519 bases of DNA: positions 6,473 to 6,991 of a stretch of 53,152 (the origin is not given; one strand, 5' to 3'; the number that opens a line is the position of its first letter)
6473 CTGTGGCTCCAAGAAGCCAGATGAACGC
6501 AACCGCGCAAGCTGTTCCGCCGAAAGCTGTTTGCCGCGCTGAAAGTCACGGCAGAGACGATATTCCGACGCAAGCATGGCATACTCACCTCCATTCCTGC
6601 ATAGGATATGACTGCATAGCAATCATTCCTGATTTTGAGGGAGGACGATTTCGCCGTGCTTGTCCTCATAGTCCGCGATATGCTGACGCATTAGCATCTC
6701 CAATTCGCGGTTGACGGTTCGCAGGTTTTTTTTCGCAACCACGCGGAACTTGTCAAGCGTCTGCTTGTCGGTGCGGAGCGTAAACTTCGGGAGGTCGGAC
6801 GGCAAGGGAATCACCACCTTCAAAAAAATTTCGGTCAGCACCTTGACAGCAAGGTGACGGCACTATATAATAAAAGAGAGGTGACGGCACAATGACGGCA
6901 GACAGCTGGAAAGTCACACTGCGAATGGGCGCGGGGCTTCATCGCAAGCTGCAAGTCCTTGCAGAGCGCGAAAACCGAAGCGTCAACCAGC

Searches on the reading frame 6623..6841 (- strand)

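Call 111: search_protein_families(library=pfam, max_evalue=0.1, proteins=[window:6623-6841:-])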
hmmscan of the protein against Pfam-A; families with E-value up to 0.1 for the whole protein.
window:6623-6841:- (72 aa): 1 family
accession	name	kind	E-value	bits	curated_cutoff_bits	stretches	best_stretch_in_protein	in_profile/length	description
PF03869.20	Arc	-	9.1e-05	22.7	20.4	1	15-47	2-34/50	Arc-like DNA binding domain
